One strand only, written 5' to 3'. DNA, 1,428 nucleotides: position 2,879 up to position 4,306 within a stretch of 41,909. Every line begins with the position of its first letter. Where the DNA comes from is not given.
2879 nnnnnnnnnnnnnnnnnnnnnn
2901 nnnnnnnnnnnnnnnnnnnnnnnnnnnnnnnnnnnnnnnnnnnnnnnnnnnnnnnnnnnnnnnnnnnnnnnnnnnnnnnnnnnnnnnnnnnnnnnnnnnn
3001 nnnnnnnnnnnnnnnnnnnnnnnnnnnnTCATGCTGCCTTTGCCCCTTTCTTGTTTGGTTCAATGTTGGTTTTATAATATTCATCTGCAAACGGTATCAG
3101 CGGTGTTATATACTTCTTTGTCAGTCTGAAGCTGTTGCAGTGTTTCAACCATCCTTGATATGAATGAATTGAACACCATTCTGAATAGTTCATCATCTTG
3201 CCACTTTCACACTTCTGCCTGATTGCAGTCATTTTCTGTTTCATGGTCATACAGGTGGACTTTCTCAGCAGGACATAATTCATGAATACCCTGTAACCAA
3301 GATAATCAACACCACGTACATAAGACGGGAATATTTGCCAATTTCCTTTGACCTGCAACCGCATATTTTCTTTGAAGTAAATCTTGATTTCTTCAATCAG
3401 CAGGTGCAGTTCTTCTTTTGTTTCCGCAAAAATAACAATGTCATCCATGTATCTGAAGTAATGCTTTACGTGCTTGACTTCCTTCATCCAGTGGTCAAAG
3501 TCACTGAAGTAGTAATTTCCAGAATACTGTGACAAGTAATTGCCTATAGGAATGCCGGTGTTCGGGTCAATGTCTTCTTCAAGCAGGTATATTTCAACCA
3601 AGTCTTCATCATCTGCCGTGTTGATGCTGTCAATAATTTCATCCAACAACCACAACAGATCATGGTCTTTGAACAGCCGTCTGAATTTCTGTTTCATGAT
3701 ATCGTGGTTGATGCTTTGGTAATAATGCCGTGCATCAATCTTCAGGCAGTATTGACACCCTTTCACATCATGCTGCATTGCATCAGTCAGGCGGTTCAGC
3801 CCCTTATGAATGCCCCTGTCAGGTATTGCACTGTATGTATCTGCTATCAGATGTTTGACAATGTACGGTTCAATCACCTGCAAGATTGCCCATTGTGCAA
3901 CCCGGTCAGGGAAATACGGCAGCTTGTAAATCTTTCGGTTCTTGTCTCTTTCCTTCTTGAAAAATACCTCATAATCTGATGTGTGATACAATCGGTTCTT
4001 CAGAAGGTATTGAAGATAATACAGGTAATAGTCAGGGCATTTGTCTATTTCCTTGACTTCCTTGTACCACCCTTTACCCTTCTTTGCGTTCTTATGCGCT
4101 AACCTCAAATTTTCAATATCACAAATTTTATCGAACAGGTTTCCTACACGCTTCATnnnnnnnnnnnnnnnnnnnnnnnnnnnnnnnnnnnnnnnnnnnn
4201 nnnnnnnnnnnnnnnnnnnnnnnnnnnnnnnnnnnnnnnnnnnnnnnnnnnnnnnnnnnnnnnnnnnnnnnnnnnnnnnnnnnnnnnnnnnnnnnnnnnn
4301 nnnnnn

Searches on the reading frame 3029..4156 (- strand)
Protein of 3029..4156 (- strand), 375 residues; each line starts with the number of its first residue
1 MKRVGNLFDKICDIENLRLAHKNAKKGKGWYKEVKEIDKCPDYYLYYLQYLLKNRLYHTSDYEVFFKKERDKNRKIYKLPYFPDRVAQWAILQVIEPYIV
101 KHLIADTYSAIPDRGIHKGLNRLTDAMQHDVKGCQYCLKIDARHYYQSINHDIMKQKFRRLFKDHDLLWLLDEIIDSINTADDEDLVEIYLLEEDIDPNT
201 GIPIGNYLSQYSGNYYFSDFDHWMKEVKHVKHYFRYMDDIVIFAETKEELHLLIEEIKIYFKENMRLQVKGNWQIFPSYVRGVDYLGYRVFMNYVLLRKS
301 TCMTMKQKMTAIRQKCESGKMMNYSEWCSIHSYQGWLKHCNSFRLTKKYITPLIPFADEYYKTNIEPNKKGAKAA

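Call 7: search_protein_families(library=pfam, proteins=[window:3029-4156:-], max_evalue=0.01)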
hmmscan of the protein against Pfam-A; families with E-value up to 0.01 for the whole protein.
window:3029-4156:- (375 aa): 1 family
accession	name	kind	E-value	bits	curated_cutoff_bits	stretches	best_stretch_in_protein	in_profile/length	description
PF00078.32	RVT_1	-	3.5e-16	60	29.6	1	68-289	3-204/205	Reverse transcriptase (RNA-dependent DNA polymerase)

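Call 8: search_solved_structures(query=window:3029-4156:-, max_evalue=0.001, show_alignments=1)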
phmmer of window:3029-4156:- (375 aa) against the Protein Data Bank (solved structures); distinct sequences matched with E-value up to 0.001: 9.
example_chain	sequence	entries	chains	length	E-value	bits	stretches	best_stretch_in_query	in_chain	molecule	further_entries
8ub7_A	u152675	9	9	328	6.5e-30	107.7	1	2-334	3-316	Reverse transcriptase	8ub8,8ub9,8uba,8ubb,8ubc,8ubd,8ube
5hhj_A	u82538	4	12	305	7.4e-11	44.9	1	76-291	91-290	Retron-type reverse transcriptase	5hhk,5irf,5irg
5hhl_A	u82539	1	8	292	1.4e-09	40.7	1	75-291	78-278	Retron-type reverse transcriptase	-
7uim_D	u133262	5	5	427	2.7e-09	39.8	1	75-292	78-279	Group II intron reverse transcriptase/maturase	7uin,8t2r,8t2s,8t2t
6ar1_A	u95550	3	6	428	4.3e-08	35.8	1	78-270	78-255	GsI-IIC RT | Trt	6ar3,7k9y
9d5x_A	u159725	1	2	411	4.8e-08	35.7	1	33-246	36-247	Group II intron-like 4 reverse transcriptase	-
9d4s_A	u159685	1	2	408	5e-08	35.6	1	33-246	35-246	Group II intron-like 4 reverse transcriptase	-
9z6y_A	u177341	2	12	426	4.5e-06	29.2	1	183-260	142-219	Drt3a reverse transcriptase protein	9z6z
8bgj_A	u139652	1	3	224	0.00025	23.4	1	170-262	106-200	RNA-directed DNA polymerase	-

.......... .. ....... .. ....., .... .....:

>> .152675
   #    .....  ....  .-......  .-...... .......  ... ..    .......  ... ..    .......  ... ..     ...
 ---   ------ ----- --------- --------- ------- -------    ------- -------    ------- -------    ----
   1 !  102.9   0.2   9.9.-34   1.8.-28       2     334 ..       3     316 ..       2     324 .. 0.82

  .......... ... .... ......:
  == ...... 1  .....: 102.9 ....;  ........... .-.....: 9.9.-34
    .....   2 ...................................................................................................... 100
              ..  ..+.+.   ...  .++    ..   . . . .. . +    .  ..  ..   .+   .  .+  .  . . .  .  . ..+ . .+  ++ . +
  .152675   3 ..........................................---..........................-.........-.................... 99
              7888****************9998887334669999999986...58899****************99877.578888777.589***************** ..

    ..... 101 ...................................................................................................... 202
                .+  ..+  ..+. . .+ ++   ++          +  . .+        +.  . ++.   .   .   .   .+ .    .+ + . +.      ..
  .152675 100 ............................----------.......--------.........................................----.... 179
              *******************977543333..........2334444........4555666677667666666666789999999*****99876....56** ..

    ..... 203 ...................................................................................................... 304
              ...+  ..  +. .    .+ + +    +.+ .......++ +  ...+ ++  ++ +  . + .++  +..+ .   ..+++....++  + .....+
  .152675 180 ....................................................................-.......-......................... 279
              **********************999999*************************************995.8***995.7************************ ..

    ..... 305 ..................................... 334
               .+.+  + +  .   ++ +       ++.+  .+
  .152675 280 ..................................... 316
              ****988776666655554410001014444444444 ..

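Call 12: search_protein_families(library=ncbifam, proteins=[window:3029-4156:-], max_evalue=0.01)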
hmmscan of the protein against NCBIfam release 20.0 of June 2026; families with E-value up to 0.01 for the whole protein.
window:3029-4156:- (375 aa): 4 families
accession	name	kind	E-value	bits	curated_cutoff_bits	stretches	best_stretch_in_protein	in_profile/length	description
TIGR04416.1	group_II_RT_mat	equivalog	2.1e-25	89.6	300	1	18-318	5-297/353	group II intron reverse transcriptase/maturase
NF041747.1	Drt3a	equivalog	9.6e-15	54.8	200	1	135-296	111-268/412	antiviral reverse transcriptase Drt3a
NF041746.1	Drt2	equivalog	2.1e-10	40.4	390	1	198-316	220-348/416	antiviral reverse transcriptase Drt2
NF038233.2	retron_St85_RT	exception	1.5e-09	37.6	235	1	62-265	25-203/289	retron St85 family RNA-directed DNA polymerase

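Call 15: list_cluster_members(proteins=[P0001, window:4552-6681:-, window:3029-4156:-])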
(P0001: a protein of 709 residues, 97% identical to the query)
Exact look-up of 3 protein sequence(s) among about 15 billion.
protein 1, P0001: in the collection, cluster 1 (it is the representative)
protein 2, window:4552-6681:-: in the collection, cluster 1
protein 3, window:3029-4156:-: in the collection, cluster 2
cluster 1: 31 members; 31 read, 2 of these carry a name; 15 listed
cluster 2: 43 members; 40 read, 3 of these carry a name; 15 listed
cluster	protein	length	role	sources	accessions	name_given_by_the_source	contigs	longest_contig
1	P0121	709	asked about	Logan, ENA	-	-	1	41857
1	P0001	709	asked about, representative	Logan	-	-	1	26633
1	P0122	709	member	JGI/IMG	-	predicted nucleic acid-binding Zn-ribbon protein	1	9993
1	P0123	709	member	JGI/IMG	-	predicted nucleic acid-binding Zn-ribbon protein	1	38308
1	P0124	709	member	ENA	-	-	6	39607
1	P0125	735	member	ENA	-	-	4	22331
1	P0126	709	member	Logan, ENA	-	-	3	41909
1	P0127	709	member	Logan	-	-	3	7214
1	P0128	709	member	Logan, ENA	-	-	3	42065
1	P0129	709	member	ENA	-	-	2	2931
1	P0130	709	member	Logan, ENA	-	-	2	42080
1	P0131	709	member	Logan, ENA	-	-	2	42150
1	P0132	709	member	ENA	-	-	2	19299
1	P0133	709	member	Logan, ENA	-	-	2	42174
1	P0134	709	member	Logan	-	-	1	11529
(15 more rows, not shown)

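Call 19: find_related_loci(query=window:3029-4156:-, collection=viral_contigs, flank=4500)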
Query window:3029-4156:- (375 aa) in viral_contigs; peptide patterns used: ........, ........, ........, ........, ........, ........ (x = any residue, [..] = any of these).
47 stretches matched a pattern; 45 encode a relative of the query (tblastn E <= 1e-3); 45 distinct loci.
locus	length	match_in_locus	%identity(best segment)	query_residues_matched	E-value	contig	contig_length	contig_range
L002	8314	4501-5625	76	1-375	0e+0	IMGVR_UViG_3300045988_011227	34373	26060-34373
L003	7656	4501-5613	73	1-371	0e+0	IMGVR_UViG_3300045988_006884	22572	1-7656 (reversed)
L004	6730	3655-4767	73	1-371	0e+0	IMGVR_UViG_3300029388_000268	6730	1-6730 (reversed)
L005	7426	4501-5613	72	1-371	0e+0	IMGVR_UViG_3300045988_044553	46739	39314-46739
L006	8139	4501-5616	74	1-375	0e+0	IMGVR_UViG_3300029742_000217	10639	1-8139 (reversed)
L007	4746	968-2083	74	1-375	0e+0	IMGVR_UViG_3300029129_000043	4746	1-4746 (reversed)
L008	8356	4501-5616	74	1-375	0e+0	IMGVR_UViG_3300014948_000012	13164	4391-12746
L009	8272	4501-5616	74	1-375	0e+0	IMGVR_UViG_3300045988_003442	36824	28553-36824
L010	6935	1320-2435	74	1-375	0e+0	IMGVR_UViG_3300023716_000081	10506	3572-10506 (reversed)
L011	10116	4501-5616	74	1-375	0e+0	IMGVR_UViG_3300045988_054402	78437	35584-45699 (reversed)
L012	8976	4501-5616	74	1-375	0e+0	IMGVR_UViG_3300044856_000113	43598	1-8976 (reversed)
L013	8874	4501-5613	72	1-371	0e+0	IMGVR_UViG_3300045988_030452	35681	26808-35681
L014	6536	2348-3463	73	1-375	0e+0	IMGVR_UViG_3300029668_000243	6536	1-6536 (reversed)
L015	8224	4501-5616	73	1-375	0e+0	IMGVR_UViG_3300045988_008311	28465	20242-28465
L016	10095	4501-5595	71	1-365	4e-177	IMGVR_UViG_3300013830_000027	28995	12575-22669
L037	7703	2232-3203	44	1-351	4e-82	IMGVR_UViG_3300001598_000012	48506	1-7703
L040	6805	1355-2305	42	1-345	2e-77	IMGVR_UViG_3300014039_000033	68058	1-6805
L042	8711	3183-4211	29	8-356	3e-41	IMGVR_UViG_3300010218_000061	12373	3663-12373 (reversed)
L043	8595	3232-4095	31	3-295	7e-40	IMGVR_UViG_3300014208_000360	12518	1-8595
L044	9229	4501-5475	29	8-344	4e-39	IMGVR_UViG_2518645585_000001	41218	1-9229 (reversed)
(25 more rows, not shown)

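Call 22: search_protein_families(library=phrogs, proteins=[window:3029-4156:-], max_evalue=0.01)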
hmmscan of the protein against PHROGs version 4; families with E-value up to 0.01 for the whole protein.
window:3029-4156:- (375 aa): 2 families
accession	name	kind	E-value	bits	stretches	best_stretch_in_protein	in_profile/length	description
phrog_1423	-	DNA, RNA and nucleotide metabolism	3.4e-112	377.4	1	1-364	96-449/1040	Reverse transcriptase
phrog_2825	-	DNA, RNA and nucleotide metabolism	2.7e-10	41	1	55-342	40-298/336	polymerase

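Call 60: search_protein_families(library=pfam, proteins=[L037:1569-1934:+, L040:733-1086:+], max_evalue=0.01)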
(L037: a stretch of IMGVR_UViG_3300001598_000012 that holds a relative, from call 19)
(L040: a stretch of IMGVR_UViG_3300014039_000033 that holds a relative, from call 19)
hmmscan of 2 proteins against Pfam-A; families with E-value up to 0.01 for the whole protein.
L037:1569-1934:+ (121 aa): 0 families

L040:733-1086:+ (117 aa): 0 families

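Call 64: search_protein_families(library=ncbifam, proteins=[L037:1569-1934:+, L040:733-1086:+, L044:3481-3861:+, L043:2041-2550:+, L042:2363-2563:+], max_evalue=1)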
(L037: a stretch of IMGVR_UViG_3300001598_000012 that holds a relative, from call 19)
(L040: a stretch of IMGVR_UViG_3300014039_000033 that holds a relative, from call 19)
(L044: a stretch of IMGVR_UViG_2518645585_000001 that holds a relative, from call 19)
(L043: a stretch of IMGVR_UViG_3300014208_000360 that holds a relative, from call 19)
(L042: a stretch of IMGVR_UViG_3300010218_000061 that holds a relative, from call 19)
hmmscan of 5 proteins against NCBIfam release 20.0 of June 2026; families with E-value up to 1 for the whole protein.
L037:1569-1934:+ (121 aa): 2 families
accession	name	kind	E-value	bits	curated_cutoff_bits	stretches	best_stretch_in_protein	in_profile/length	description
NF000267.2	blaOXA-2_like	exception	0.065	12.5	590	1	45-89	119-163/275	OXA-2 family class D beta-lactamase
NF040805.1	blaOXA-732_like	exception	0.14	11.6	585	1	45-91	119-166/261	OXA-732 family class D beta-lactamase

L040:733-1086:+ (117 aa): 1 family
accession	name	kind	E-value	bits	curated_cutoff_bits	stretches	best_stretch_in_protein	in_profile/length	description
NF000267.2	blaOXA-2_like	exception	0.095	11.9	590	1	36-95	114-173/275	OXA-2 family class D beta-lactamase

L044:3481-3861:+ (126 aa): 0 families

L043:2041-2550:+ (169 aa): 0 families

L042:2363-2563:+ (66 aa): 0 families

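Call 76: search_dna_similar(query=window:3032-4156:-, collection=phages, mode=protein, max_evalue=1e-20, max_rows=25)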
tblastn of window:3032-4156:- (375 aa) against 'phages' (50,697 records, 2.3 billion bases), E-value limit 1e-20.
Records with a match: 77; places in all: 77; records where one place covers at least 80% of the query: 63.
Best place of each record, by identity: <60% 77.
By first word of the organism name: uncultured 16; Bacteroides 15; Bacteriophage 7; CrAssphage 5; Vibrio 4; Butyrivibrio 4; Bordetella 4; Caudoviricetes 3; Bacillus 3; Pseudoalteromonas 3; and 10 more.
By host as written in the record: - 43; Bacillus alcalophilus CGMCC 1.3604 3; Butyrivibrio fibrisolvens DSM 3071 3; Methanomassiliicoccales 2; Vibrio parahaemolyticus 2; Pseudoalteromonas elyakovii HL-AS1 2; Faecalibacterium prausnitzii 2; Bacteroides xylanisolvens HM7 2; and 18 more.
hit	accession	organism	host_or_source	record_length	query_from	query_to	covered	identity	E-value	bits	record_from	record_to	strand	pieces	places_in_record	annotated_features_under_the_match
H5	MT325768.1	Psychrobacillus phage Perkons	Psychrobacillus psychrodurans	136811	1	366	98%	49.5%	1e-104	343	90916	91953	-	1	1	reverse transcriptase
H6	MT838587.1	Bacteriophage sp.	human fecal samples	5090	1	350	93%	42.7%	6e-64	226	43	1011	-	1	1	record has no annotation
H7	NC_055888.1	uncultured phage cr52_1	human feces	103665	1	348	93%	43.0%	5e-64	226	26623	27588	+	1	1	Reverse transcriptase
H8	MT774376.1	uncultured phage cr55_1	human feces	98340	1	350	93%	42.6%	8e-64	226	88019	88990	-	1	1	retron-type RNA-directed DNA polymerase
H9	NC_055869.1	uncultured phage cr55_1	human feces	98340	1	350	93%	42.6%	8e-64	226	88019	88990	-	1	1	Reverse transcriptase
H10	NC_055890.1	uncultured phage cr56_1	human feces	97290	1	348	93%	42.0%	5e-57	206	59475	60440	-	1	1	Reverse transcriptase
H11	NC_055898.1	uncultured phage cr115_1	human feces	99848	1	362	97%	39.6%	9e-52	191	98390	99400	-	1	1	Reverse transcriptase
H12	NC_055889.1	uncultured phage cr53_1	human feces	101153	1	362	97%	39.6%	1e-51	191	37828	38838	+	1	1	Reverse transcriptase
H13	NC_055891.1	uncultured phage cr60_1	human feces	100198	1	348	93%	40.8%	5e-59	212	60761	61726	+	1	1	Reverse transcriptase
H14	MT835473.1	Bacteriophage sp.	human fecal samples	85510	1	350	93%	40.2%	5e-51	189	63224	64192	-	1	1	record has no annotation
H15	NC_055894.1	uncultured phage cr6_1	human feces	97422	1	350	93%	40.0%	5e-54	197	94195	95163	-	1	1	Reverse transcriptase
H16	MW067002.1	CrAssphage sp. C0526BW15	stool sample from an infant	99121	1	348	93%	38.8%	5e-51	189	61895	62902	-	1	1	none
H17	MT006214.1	CrAssphage LMMB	human gut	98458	1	348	93%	38.5%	2e-50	187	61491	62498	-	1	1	reverse transcriptase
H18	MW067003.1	CrAssphage sp. C0531BW4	stool sample from an infant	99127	1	348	93%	38.5%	3e-50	186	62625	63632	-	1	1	none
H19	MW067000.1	CrAssphage sp. C0521BD4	stool sample from an infant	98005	1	348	93%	38.5%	4e-50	186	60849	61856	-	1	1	none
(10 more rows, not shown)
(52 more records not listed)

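Call 78: get_annotated_region(hit=H5, flank=4000)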
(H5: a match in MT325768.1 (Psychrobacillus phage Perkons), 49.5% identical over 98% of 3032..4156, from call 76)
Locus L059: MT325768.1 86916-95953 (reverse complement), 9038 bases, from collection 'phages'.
description: Psychrobacillus phage Perkons, complete genome.
organism: Psychrobacillus phage Perkons (NCBI taxid 2729574)
taxonomy: Viruses; Duplodnaviria; Heunggongvirae; Uroviricota; Caudoviricetes
host: Psychrobacillus psychrodurans; source: ice-free soil sample (4-10 cm depth) collected near Rasmussen hut; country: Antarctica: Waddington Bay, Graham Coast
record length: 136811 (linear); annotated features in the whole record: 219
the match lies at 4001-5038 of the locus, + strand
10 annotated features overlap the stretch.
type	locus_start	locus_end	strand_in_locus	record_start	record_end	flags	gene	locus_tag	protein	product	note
CDS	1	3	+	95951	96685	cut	-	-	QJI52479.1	hypothetical protein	ORF182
CDS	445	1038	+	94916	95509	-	-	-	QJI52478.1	hypothetical protein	ORF181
CDS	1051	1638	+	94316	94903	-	-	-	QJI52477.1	hypothetical protein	ORF180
CDS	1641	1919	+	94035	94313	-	-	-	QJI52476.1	hypothetical protein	ORF179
CDS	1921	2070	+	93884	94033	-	-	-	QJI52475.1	hypothetical protein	ORF178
CDS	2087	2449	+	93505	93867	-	-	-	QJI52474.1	hypothetical protein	ORF177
CDS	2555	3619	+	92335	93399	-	-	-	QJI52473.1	hypothetical protein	ORF176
CDS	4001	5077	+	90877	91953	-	-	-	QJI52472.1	reverse transcriptase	ORF175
CDS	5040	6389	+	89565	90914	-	-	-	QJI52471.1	hypothetical protein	ORF174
CDS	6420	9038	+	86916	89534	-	-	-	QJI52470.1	hypothetical protein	ORF173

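Call 83: find_related_loci(query=window:3029-4156:-, collection=genome_contigs, flank=3000)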
Query window:3029-4156:- (375 aa) in genome_contigs; peptide patterns used: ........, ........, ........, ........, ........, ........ (x = any residue, [..] = any of these).
49 stretches matched a pattern; 12 encode a relative of the query (tblastn E <= 1e-3); 12 distinct loci.
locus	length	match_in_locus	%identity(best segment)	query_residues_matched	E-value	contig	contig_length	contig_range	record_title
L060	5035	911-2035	99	1-375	0e+0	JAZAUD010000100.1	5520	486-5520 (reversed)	MAG: Oscillospiraceae bacterium isolate R83_purified_bin82 k141_2239281_length_5520_cov_25.0807, whole genome shotgun se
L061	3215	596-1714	78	1-375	0e+0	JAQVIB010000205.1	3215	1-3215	MAG: Lachnospiraceae bacterium isolate STE_3 NODE_105043_length_3215_cov_1.862370_Sandtown_E, whole genome shotgun seque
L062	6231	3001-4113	72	1-371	0e+0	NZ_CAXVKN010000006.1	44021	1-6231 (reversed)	Catenibacterium mitsuokai DSM 15897 isolate CC00598 CC00598_6_NODE_6_length_44021_cov_2480.862780, whole genome shotgun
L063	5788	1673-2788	73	1-375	0e+0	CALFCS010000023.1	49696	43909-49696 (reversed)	MAG TPA_asm: uncultured Lachnospiraceae bacterium isolate SRR2857969_bin.89_CONCOCT_v1.1_MAG genome assembly, contig: ER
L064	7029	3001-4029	62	1-361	4e-150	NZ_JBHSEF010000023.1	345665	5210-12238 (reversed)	Chryseomicrobium palamuruense strain CCUG 59101 platanus_K_17_124_23, whole genome shotgun sequence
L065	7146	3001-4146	57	1-373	2e-143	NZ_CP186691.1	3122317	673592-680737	Faecalibacterium prausnitzii strain 2 chromosome, complete genome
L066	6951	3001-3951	42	1-345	5e-78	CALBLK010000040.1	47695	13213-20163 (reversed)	MAG TPA_asm: uncultured Prevotella sp. isolate SRR1747054_bin.76_CONCOCT_v1.1_MAG genome assembly, contig: ERZ808286.188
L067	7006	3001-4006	56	1-349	3e-109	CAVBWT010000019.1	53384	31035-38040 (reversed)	Lawsonibacter asaccharolyticus isolate H07663-L1_cleanbin_000015 genome assembly, contig: Spades_H07663-L1_contig_314, w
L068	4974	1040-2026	30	1-347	6e-42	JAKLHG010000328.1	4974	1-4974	MAG: Candidatus Hydrogenedentota bacterium isolate RA.bin58 RA.bin58_328, whole genome shotgun sequence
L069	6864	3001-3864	31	3-295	2e-40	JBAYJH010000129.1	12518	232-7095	MAG: Sterolibacterium sp. isolate SO_2016_GW1_50 scaffold08897_OW334_2016, whole genome shotgun sequence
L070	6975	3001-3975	29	8-344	1e-39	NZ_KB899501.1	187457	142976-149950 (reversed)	Aromatoleum toluclasticum ATCC 700605 strain MF63 F464DRAFT_scaffold00011.11, whole genome shotgun sequence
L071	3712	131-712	27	145-341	9e-18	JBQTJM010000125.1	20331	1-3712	MAG: Gammaproteobacteria bacterium isolate SAR169 c_000000249463, whole genome shotgun sequence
